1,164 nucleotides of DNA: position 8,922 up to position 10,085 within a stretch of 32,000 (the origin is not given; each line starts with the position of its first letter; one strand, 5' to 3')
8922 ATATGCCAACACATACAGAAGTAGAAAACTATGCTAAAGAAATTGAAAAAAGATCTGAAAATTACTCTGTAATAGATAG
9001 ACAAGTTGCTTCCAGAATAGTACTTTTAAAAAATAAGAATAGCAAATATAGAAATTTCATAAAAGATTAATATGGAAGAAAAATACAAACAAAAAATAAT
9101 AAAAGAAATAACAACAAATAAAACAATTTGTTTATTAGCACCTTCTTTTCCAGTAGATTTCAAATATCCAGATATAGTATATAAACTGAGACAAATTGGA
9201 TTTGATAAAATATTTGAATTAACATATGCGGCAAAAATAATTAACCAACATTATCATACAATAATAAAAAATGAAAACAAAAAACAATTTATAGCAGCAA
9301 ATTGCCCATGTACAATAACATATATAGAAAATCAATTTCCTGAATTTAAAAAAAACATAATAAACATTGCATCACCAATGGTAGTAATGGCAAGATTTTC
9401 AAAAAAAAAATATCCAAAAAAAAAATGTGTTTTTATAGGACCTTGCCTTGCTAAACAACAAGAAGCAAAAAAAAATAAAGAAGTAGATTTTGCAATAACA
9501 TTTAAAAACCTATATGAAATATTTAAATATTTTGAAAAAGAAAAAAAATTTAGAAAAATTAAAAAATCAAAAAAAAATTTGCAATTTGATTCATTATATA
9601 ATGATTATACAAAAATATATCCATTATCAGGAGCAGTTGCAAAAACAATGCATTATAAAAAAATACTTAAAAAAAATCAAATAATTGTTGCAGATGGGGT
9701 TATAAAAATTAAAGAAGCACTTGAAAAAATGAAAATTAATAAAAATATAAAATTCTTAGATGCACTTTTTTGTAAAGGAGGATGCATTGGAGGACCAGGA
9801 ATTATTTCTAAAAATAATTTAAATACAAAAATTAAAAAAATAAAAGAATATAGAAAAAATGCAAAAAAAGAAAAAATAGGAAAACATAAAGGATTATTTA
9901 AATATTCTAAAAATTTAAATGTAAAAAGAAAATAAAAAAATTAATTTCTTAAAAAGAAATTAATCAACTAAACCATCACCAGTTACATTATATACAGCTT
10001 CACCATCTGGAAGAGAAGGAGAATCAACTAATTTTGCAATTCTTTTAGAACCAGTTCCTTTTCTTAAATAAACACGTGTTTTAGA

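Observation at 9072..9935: H-domain-only 287-aa [FeFe]-hydrogenase-like protein in an archaeal genome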

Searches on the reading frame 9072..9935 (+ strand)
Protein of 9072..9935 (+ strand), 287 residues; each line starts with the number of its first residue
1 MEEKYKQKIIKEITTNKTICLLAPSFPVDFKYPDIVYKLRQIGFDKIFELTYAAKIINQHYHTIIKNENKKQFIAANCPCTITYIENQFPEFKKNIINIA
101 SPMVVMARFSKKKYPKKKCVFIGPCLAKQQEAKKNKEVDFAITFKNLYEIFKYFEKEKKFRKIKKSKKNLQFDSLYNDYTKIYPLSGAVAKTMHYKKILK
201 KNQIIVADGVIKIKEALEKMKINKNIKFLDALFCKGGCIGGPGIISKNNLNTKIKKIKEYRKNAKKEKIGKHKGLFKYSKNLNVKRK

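Call 3: search_protein_families(library=pfam, proteins=[window:9072-9935:+], max_evalue=1)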
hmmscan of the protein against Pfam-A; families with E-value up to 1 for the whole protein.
window:9072-9935:+ (287 aa): 1 family
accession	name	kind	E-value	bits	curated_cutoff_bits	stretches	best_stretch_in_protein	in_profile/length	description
PF02906.19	Fe_hyd_lg_C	-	1.1e-40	140.3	22.1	1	18-242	3-245/245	Iron only hydrogenase large subunit, C-terminal domain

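Call 4: search_protein_families(library=ncbifam, proteins=[window:9072-9935:+], max_evalue=1)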
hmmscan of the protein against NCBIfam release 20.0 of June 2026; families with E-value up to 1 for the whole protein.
window:9072-9935:+ (287 aa): 6 families
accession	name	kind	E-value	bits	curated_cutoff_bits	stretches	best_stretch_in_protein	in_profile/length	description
TIGR04105.1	FeFe_hydrog_B1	subfamily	4.7e-41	140.9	450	1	8-247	213-461/462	monomeric [FeFe] hydrogenase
TIGR02512.1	FeFe_hydrog_A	subfamily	2.9e-20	72.5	405.95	2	34-190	114-286/375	[FeFe] hydrogenase, group A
NF040763.1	FeFe_hydrog_A6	exception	5e-17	61.5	765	2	35-168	253-403/571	NADH-dependent [FeFe] hydrogenase, group A6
NF040762.1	Hydr_FeFe_Clost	exception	2.2e-11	43.1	900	2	36-170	253-404/572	ferredoxin hydrogenase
NF005302.0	PRK06833.1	equivalog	0.00021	20.8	264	1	200-262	149-212/214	L-fuculose-phosphate aldolase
NF005107.0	PRK06545.1-5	equivalog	0.0048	15.9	414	1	136-215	256-330/367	prephenate dehydrogenase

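Call 5: search_solved_structures(query=window:9072-9935:+, max_evalue=10, show_alignments=3)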
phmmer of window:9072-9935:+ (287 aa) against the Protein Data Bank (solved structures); distinct sequences matched with E-value up to 10: 43.
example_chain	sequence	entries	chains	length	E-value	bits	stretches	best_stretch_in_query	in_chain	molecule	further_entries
6glz_A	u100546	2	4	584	1.5e-13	54.3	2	35-152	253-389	Iron hydrogenase 1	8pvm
6gm0_A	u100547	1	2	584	3.5e-13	53.1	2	35-164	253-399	Iron hydrogenase 1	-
9rjo_A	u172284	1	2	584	3.6e-13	53.1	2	35-152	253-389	Iron hydrogenase 1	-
6gly_A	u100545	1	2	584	3.7e-13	53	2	35-165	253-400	Iron hydrogenase 1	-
9rj9_A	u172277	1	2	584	4.2e-13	52.9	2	35-152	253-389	Iron hydrogenase 1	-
7qhf_A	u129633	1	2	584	5.2e-13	52.5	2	35-152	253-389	Iron hydrogenase 1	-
6gm4_A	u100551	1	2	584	5.3e-13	52.5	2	35-152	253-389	Iron hydrogenase 1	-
1c4a_A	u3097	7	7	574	5.6e-13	52.4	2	35-166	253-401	PROTEIN (FE-ONLY HYDROGENASE) | PROTEIN (PERIPLASMIC HYDROGENASE 1) | Iron hydrogenase 1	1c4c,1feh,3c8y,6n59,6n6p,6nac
9rjq_A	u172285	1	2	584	5.9e-13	52.4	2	35-152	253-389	Iron hydrogenase 1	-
6gm2_A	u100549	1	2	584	6.8e-13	52.2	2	35-152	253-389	Iron hydrogenase 1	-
6gm1_A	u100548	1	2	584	6.8e-13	52.2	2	35-152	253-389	Iron hydrogenase 1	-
6gm8_A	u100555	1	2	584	7e-13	52.1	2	35-152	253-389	Iron hydrogenase 1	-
4xdd_A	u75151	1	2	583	7e-13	52.1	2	35-152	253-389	Iron hydrogenase 1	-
4xdc_A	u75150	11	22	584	7.1e-13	52.1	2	35-152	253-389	Iron hydrogenase 1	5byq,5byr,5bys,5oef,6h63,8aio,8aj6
8a6t_A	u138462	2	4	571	7.2e-13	52.1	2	35-158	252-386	Electron bifurcating hydrogenase subunit HydA1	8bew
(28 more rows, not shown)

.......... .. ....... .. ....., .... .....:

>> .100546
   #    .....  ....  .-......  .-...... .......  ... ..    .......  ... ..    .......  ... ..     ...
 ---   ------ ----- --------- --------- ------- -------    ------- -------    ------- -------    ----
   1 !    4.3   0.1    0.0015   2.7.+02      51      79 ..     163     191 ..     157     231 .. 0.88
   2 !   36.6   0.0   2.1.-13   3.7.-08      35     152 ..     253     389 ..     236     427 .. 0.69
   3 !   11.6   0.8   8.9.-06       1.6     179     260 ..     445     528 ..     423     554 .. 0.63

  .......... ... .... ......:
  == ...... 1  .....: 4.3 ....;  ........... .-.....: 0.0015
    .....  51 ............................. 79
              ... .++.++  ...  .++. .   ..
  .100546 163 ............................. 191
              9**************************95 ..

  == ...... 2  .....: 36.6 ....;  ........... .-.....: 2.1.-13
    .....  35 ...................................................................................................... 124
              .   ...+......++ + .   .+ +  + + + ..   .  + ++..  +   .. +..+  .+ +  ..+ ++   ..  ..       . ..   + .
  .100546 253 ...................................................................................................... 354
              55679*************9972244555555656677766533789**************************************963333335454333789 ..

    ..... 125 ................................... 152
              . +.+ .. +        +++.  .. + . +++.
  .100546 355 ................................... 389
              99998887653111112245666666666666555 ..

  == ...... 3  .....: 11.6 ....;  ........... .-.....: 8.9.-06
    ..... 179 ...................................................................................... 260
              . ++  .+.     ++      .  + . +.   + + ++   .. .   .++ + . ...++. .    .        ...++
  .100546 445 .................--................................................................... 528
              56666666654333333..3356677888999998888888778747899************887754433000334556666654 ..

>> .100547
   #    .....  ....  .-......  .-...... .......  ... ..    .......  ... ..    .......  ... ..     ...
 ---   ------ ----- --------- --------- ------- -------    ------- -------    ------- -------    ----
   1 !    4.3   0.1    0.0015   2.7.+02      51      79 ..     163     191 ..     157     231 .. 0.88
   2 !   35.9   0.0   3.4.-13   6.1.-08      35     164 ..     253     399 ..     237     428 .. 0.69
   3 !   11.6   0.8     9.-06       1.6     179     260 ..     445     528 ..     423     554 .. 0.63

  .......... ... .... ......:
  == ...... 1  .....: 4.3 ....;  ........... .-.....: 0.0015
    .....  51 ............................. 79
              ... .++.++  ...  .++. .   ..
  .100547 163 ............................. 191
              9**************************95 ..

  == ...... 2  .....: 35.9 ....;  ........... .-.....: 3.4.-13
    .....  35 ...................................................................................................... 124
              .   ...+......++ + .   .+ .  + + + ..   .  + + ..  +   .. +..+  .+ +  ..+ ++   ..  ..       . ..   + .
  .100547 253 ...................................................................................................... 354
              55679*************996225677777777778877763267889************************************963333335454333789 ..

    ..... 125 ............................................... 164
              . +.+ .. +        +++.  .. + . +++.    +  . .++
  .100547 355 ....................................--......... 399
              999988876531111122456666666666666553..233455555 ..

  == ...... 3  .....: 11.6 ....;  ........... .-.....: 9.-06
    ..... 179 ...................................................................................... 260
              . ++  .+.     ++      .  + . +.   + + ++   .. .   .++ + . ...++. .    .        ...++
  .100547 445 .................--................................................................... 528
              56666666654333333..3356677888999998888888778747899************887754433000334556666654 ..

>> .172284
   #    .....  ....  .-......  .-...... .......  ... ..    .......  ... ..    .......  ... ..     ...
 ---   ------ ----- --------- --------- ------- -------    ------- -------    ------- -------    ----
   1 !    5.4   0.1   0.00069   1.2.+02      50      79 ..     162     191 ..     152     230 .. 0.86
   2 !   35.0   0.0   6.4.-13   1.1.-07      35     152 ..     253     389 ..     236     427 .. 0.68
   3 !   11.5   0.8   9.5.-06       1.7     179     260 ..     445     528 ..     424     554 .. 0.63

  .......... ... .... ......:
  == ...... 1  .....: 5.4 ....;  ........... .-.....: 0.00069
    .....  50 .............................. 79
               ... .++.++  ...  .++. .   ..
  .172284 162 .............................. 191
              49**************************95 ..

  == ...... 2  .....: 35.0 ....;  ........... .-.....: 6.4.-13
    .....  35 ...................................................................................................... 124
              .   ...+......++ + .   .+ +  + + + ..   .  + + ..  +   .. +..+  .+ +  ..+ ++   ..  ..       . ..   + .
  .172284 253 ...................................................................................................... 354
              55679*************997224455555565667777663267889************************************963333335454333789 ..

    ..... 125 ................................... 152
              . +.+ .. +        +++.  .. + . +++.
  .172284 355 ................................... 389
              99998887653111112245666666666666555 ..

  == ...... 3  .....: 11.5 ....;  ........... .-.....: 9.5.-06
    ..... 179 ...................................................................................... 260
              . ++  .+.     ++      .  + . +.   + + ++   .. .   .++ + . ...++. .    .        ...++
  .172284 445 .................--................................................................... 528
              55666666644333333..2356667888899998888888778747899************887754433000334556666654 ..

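Call 10: find_homologous_proteins(query=window:9072-9935:+, max_evalue=0.00001)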
Query window:9072-9935:+ (287 aa): 1147 proteins with E <= 0.00001 among 4576 candidates; the best 120 are listed.
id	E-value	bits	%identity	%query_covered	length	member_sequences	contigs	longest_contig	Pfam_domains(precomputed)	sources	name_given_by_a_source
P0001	1.5e-180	617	100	100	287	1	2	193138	PF02906.20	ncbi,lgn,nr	ncbi:MAG: [Fe-Fe] hydrogenase large subunit C-terminal domain-containing protein [Candidatus ainarch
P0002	4.7e-103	363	59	98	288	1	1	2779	PF02906.20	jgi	-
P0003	3.9e-102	360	58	98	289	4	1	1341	PF02906.20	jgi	-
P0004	7.5e-100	352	60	94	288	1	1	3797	PF02906.20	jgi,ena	-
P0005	7.4e-99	349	59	98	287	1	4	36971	PF02906.20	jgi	jgi:iron only hydrogenase large subunit-like protein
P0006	5.0e-98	346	59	98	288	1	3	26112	PF02906.20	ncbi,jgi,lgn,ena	jgi:iron only hydrogenase large subunit-like protein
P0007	1.9e-96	341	56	97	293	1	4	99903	PF02906.20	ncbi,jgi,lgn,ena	-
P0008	2.3e-96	341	56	97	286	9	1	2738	PF02906.20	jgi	jgi:iron only hydrogenase large subunit-like protein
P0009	2.7e-95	337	59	92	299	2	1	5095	PF02906.20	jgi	jgi:iron only hydrogenase large subunit-like protein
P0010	4.1e-95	337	59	94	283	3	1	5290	PF02906.20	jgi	jgi:iron only hydrogenase large subunit-like protein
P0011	4.6e-95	336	56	98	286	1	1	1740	PF02906.20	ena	-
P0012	5.9e-95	336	55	97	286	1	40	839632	PF02906.20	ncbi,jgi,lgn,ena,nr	ncbi:hypothetical protein GW835_00315 [archaeon]|nr:hypothetical protein [archaeon] NCP79000.1 hypot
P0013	6.0e-95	336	55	97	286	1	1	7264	PF02906.20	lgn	-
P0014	7.1e-95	336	61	83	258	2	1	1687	PF02906.20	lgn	-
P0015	1.2e-94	335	59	97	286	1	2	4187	PF02906.20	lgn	-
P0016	1.6e-94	335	57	98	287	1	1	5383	PF02906.20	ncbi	-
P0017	3.4e-94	334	57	97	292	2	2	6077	PF02906.20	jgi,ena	-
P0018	1.2e-93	332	55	97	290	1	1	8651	PF02906.20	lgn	-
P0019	1.3e-93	332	55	97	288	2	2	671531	PF02906.20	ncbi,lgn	-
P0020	4.5e-93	330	54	97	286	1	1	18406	PF02906.20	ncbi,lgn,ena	-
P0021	1.4e-92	328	55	98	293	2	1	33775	PF02906.20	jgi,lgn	jgi:iron only hydrogenase large subunit-like protein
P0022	1.4e-92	328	54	98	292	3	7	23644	PF02906.20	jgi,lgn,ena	-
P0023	5.3e-92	326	55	97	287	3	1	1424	PF02906.20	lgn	-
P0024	6.3e-92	326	55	97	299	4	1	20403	PF02906.20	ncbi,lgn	-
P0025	1.2e-91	325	56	97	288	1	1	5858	PF02906.20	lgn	-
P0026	2.8e-91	324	55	98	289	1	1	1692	PF02906.20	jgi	-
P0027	3.3e-91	324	58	97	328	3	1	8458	PF02906.20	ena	-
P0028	9.7e-91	322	55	97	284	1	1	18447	PF02906.20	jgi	-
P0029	2.1e-89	318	55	98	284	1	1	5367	PF02906.20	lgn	-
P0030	5.0e-89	317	53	98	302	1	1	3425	PF02906.20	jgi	jgi:iron only hydrogenase large subunit-like protein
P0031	5.8e-89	316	57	97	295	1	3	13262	PF02906.20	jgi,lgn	-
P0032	1.3e-88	315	52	97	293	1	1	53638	PF02906.20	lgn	-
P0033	2.4e-88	314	52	97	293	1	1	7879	PF02906.20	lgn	-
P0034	2.4e-88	314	55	98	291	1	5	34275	PF02906.20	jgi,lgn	-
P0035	2.5e-88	314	51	98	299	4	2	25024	PF02906.20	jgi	-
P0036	1.2e-87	312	51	97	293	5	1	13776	PF02906.20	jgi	-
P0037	4.1e-87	310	51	97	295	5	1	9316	PF02906.20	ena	-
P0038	4.3e-87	310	53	97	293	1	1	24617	PF02906.20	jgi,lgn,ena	-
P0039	8.1e-87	309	50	97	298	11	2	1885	PF02906.20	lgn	-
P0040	1.0e-86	309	54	98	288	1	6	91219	PF02906.20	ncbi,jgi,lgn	jgi:iron only hydrogenase large subunit-like protein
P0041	5.6e-86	307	52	98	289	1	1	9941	PF02906.20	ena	-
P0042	6.0e-86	307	52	98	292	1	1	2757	PF02906.20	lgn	-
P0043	1.0e-85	306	52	98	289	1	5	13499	PF02906.20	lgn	-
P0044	1.1e-85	306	48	98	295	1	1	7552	PF02906.20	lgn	-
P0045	1.1e-85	306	48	96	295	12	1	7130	PF02906.20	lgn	-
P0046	1.3e-85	305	49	98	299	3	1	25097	PF02906.20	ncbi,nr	ncbi:MAG: hypothetical protein CO170_03560 [candidate division SR1 bacterium CG_4_9_14_3_um_filter_4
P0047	1.3e-85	305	50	98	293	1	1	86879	PF02906.20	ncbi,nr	ncbi:MAG: hypothetical protein NTX91_04440 [candidate division SR1 bacterium]|nr:hypothetical protei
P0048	1.6e-85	305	52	98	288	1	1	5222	PF02906.20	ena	-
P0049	1.9e-85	305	52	98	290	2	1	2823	PF02906.20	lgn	-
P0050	2.7e-85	304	52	98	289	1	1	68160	PF02906.20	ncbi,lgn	-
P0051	2.8e-85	304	52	98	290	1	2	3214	PF02906.20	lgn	-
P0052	3.1e-85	304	52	98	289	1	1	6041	PF02906.20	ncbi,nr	ncbi:MAG: [Fe-Fe] hydrogenase large subunit C-terminal domain-containing protein [Candidatus ainarch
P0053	4.8e-85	304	55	95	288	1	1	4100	PF02906.20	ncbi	ncbi:MAG: [Fe-Fe] hydrogenase large subunit C-terminal domain-containing protein [archaeon]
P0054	5.1e-85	304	52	98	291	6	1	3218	PF02906.20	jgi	-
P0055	1.0e-84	303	49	98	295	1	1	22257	PF02906.20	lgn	-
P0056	1.3e-84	302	51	100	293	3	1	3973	PF02906.20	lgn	-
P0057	1.8e-84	302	51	98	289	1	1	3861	PF02906.20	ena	-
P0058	6.0e-84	300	52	98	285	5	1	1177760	PF02906.20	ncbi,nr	ncbi:NtrC family signal transduction histidine kinase [candidate division SR1 bacterium RAAC1_SR1_1]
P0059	6.6e-84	300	49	98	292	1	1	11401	PF02906.20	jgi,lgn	-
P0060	1.1e-83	299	49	98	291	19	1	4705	PF02906.20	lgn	-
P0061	1.2e-83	299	48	98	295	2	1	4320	PF02906.20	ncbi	-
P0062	1.4e-83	299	52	97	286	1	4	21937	PF02906.20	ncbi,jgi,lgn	jgi:iron only hydrogenase large subunit-like protein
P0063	1.5e-83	299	51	98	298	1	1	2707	PF02906.20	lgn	-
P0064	3.4e-83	298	48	98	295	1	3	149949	PF02906.20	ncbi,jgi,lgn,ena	-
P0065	5.4e-83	297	50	97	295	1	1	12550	PF02906.20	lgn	-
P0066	6.0e-83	297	50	98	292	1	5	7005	PF02906.20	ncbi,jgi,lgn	jgi:two-component system, NtrC family, sensor kinase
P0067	2.7e-82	295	48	98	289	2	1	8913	PF02906.20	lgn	-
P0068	2.7e-82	295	50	98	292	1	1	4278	PF02906.20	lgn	-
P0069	1.0e-81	293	49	99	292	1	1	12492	PF02906.20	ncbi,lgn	-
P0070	1.3e-81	292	48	97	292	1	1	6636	PF02906.20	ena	-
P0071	1.3e-81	292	49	98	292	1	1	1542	PF02906.20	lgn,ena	-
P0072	1.4e-81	292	49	96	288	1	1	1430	PF02906.20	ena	-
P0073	3.6e-81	291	47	98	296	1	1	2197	PF02906.20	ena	-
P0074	4.5e-81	291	51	97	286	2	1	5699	PF02906.20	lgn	-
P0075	8.4e-81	290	48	98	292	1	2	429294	PF02906.20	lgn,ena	-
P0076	1.2e-80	289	53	94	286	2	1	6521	PF02906.20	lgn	-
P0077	3.5e-80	288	50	95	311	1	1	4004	PF02906.20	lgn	-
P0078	3.6e-80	288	50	95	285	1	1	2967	PF02906.20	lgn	-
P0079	4.1e-80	287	48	97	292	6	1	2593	PF02906.20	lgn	-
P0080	4.3e-80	287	47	98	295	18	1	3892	PF02906.20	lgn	-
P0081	1.2e-79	286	49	98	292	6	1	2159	PF02906.20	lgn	-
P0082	6.5e-79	284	50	97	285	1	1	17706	PF02906.20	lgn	-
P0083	7.4e-79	283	50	98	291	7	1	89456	PF02906.20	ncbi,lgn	-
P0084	9.8e-79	283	46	100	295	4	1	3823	PF02906.20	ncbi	-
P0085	1.0e-78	283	49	97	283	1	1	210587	PF02906.20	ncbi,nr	ncbi:MAG: [Fe-Fe] hydrogenase large subunit C-terminal domain-containing protein [Candidatus Abscond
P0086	1.1e-78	283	49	98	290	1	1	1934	PF02906.20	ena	-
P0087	1.8e-78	282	50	98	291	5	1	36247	PF02906.20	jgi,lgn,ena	-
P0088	1.8e-78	282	47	97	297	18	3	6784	PF02906.20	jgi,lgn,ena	-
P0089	2.7e-78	282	50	97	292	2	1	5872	PF02906.20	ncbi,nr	ncbi:MAG TPA: [Fe-Fe] hydrogenase large subunit C-terminal domain-containing protein [Candidatus Abs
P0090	5.0e-78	281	51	98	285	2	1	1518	PF02906.20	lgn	-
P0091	5.6e-78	280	47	97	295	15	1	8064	PF02906.20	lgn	-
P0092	7.1e-78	280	47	98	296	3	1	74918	PF02906.20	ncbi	ncbi:MAG: [Fe-Fe] hydrogenase large subunit C-terminal domain-containing protein [Candidatus Abscond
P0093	2.6e-77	278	49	97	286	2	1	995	PF02906.20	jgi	jgi:iron only hydrogenase large subunit-like protein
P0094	5.9e-77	277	47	97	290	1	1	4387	PF02906.20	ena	-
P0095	7.5e-77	277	51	97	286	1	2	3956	PF02906.20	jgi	jgi:iron only hydrogenase large subunit-like protein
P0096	8.1e-77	277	47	98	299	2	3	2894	PF02906.20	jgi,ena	-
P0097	9.9e-77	276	48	98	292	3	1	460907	PF02906.20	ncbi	ncbi:MAG: [Fe-Fe] hydrogenase large subunit C-terminal domain-containing protein [Candidatus Abscond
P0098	1.1e-76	276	49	97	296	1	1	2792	PF02906.20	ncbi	-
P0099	1.2e-76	276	50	97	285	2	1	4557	PF02906.20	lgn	-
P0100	1.7e-76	276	51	93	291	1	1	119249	PF02906.20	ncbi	-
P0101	2.8e-76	275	46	98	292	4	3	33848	PF02906.20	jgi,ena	-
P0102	4.8e-76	274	50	97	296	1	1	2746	PF02906.20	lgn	-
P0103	7.2e-76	274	49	93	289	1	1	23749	PF02906.20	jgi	-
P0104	8.8e-76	273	48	98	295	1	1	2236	PF02906.20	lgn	-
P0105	1.4e-75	273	47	98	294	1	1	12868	PF02906.20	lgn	-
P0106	1.8e-75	272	50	97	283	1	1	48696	PF02906.20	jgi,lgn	-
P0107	2.3e-75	272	49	96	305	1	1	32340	PF02906.20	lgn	-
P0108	3.4e-75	271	46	97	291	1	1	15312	PF02906.20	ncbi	-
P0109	5.2e-75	271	47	96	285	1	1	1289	PF02906.20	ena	-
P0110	5.5e-75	271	47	97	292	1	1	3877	PF02906.20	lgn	-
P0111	7.7e-75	270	46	97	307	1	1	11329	PF02906.20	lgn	-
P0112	9.2e-75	270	45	98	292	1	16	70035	PF02906.20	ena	-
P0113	1.2e-74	270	52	91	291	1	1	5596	PF02906.20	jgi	-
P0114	1.3e-74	269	46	98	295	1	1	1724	PF02906.20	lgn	-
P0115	1.4e-74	269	47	98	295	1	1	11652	PF02906.20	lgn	-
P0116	3.7e-74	268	47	98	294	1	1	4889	PF02906.20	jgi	-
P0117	4.6e-74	268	47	95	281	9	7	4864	PF02906.20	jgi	-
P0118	6.0e-74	267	45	98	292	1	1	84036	PF02906.20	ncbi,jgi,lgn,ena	-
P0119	1.1e-73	266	50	95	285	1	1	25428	PF02906.20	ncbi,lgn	-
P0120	1.1e-73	266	46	98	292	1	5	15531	PF02906.20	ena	-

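Call 27: find_encoding_contigs(protein=P0001, flank=10000, max_places=3)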
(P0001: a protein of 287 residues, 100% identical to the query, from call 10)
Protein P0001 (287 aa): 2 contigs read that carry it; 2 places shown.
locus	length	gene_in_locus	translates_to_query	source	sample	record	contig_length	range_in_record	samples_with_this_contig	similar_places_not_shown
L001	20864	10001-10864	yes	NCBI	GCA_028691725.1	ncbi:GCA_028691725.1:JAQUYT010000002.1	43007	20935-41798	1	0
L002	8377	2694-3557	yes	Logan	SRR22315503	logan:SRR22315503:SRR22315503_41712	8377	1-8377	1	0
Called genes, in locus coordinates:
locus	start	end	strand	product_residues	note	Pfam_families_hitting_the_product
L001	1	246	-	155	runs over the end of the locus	-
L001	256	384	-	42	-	-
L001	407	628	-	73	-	PF01780:Ribosomal_L37ae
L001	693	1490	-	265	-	PF01138:RNase_PH, PF03725:RNase_PH_C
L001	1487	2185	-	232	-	PF01138:RNase_PH, PF03725:RNase_PH_C (weak)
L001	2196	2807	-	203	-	PF22625:ECR1_N_2, PF15985:KH_6 (weak)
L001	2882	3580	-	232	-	PF01172:SBDS_N, PF09377:SBDS_domain_II, PF20268:SBDS_C (weak)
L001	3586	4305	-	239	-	PF10584:Proteasome_A_N, PF00227:Proteasome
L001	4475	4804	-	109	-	-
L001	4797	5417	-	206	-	-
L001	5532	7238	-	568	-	PF03485:Arg_tRNA_synt_N (faint), PF00750:tRNA-synt_1d, PF05746:DALR_1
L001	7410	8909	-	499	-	PF13098:Thioredoxin_2 (faint), PF01323:DSBA (faint), PF13462:Thioredoxin_4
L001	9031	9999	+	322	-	PF04055:Radical_SAM, PF08608:Wyosine_form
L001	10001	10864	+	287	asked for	PF02906:Fe_hyd_lg_C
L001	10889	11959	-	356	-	PF14520:HHH_5, PF00154:RecA_N, PF13481:AAA_25 (weak), PF08423:Rad51, PF06745:ATPase (weak)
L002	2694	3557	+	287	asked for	PF02906:Fe_hyd_lg_C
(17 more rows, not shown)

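Call 28: find_encoding_contigs(protein=P0012, flank=10000, max_places=3)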
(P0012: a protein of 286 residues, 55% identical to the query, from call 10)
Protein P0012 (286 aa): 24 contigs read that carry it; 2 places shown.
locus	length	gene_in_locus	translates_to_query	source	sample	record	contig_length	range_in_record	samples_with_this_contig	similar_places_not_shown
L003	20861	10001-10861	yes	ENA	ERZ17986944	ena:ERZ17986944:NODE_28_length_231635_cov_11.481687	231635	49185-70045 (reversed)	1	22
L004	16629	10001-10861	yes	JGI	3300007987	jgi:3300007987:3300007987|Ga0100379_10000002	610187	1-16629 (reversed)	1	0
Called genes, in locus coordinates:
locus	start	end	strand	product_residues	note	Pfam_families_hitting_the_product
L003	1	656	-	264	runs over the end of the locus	PF01138:RNase_PH, PF03725:RNase_PH_C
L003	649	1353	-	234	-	PF01138:RNase_PH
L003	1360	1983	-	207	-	PF14382:ECR1_N (weak), PF22625:ECR1_N_2, PF15985:KH_6 (weak)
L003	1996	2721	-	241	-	PF01172:SBDS_N, PF09377:SBDS_domain_II, PF20268:SBDS_C (weak)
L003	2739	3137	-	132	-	-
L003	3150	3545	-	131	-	-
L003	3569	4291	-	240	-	PF10584:Proteasome_A_N, PF00227:Proteasome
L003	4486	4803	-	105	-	-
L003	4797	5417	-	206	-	-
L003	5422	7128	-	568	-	PF03485:Arg_tRNA_synt_N (weak), PF00750:tRNA-synt_1d, PF05746:DALR_1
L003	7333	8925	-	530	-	PF13098:Thioredoxin_2 (faint), PF13462:Thioredoxin_4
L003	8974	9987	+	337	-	PF04055:Radical_SAM, PF08608:Wyosine_form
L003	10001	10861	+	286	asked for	PF02906:Fe_hyd_lg_C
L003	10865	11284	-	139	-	PF01592:NifU_N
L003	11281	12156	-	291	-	PF01458:SUFBD_core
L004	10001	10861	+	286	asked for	PF02906:Fe_hyd_lg_C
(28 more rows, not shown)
